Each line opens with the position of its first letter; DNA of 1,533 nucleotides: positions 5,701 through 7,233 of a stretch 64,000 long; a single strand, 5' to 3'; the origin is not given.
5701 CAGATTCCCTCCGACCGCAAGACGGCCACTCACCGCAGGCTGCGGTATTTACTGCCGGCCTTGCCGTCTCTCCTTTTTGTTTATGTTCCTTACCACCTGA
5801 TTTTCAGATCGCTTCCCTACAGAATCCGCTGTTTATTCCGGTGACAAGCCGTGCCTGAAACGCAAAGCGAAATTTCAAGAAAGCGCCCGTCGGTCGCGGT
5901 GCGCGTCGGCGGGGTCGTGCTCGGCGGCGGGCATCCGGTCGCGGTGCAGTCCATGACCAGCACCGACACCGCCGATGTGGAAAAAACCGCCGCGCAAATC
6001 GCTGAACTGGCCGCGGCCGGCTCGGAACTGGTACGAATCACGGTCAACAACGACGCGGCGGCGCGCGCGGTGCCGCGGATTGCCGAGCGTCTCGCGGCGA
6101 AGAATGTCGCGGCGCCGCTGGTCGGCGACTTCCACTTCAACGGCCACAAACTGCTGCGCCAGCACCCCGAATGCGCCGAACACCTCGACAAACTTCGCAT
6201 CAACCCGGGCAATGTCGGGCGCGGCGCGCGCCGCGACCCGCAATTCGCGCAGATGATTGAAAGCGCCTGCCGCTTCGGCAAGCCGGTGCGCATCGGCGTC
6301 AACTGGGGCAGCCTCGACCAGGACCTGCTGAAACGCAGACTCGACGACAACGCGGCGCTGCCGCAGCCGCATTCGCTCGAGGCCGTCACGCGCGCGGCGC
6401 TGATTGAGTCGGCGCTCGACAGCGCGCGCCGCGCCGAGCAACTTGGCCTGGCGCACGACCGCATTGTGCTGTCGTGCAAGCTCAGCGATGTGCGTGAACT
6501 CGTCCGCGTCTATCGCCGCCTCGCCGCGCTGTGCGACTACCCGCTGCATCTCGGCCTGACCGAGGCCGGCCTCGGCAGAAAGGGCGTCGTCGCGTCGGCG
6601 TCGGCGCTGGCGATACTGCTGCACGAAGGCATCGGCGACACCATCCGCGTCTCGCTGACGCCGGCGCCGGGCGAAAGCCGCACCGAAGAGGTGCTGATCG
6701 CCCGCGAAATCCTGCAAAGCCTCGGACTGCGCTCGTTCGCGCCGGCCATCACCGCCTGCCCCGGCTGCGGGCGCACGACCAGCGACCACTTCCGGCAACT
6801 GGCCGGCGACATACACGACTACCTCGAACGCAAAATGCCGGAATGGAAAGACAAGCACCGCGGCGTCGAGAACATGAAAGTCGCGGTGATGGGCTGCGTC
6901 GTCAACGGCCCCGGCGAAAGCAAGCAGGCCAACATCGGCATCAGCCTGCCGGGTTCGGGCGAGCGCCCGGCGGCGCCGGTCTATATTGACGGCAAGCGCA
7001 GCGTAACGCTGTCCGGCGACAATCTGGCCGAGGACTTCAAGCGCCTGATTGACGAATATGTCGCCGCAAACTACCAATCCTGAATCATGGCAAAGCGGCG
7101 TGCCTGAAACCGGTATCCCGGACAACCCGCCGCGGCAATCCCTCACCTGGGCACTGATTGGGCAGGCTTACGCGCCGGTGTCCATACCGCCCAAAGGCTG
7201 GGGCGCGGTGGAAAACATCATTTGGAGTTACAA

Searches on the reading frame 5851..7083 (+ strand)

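Call 82: search_protein_families(library=pfam, proteins=[window:5851-7083:+], max_evalue=0.00001)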
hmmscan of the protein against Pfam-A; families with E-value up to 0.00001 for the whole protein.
window:5851-7083:+ (410 aa): 1 family
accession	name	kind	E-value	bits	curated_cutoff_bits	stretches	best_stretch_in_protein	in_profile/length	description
PF04551.19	GcpE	-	4.9e-113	378.1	32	1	16-401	3-342/343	GcpE protein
